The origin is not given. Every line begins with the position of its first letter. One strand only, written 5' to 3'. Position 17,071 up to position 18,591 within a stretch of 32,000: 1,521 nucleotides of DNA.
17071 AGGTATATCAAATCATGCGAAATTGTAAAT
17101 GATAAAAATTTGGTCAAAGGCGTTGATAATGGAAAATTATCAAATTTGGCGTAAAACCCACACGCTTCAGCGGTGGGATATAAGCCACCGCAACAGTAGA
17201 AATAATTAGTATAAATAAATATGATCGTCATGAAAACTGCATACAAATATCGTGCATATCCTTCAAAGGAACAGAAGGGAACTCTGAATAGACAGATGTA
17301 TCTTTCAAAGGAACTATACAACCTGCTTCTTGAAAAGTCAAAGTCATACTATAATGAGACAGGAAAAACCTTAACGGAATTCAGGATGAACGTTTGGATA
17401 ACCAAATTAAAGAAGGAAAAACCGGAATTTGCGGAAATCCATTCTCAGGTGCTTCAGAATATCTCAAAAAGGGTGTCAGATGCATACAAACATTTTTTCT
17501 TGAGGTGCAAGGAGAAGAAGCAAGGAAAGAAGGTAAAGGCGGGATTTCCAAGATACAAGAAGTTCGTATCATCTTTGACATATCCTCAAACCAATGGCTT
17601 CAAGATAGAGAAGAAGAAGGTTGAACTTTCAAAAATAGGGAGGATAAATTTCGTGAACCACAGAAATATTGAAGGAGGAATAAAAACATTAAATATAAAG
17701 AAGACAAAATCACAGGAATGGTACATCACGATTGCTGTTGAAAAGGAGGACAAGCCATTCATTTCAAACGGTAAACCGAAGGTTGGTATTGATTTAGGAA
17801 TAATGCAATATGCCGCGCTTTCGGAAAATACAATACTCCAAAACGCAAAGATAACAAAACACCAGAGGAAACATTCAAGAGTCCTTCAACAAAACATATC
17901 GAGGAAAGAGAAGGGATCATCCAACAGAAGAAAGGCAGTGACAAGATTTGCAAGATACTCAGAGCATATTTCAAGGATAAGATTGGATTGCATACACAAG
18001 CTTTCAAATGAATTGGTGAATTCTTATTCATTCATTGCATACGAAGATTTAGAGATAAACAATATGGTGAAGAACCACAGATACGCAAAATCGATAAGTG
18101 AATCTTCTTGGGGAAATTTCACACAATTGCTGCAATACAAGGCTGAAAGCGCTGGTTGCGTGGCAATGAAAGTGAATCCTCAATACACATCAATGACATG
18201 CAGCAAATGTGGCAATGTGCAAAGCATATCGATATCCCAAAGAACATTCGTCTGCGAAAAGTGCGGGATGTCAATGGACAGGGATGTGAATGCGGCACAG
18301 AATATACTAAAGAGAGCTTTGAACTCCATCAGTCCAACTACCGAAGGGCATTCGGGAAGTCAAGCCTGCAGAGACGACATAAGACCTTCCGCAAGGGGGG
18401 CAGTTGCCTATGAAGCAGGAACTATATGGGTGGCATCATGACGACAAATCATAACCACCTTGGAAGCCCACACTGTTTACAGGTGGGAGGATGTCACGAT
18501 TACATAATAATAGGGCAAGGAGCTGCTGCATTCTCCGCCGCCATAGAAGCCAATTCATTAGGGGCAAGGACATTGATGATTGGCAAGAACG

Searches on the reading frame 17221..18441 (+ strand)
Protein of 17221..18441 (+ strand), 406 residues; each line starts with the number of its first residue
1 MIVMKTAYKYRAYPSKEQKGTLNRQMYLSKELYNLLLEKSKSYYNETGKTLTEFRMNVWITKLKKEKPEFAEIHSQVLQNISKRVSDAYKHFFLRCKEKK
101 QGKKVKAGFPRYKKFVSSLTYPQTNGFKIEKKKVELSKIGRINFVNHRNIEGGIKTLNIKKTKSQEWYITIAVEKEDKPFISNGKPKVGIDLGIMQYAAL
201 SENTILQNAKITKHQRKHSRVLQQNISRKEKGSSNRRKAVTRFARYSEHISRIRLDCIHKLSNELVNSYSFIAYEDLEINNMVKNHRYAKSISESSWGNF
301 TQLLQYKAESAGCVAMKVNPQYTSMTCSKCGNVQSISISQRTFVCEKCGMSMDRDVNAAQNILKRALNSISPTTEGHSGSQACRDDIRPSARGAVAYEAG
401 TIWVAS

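Call 77: search_protein_families(library=pfam, proteins=[window:17221-18441:+], max_evalue=0.001)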
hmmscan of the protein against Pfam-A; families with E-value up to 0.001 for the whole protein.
window:17221-18441:+ (406 aa): 3 families
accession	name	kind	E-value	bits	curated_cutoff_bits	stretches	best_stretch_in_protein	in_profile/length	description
PF07282.18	Cas12f1-like_TNB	-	1e-24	86.9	26.3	1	297-362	1-60/60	Cas12f1-like, TNB domain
PF01385.25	OrfB_IS605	-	3.4e-22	79.3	30.5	1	171-285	2-119/120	Probable transposase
PF12323.14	HTH_OrfB_IS605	-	3.8e-09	36.3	21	1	4-49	1-47/47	Helix-turn-helix domain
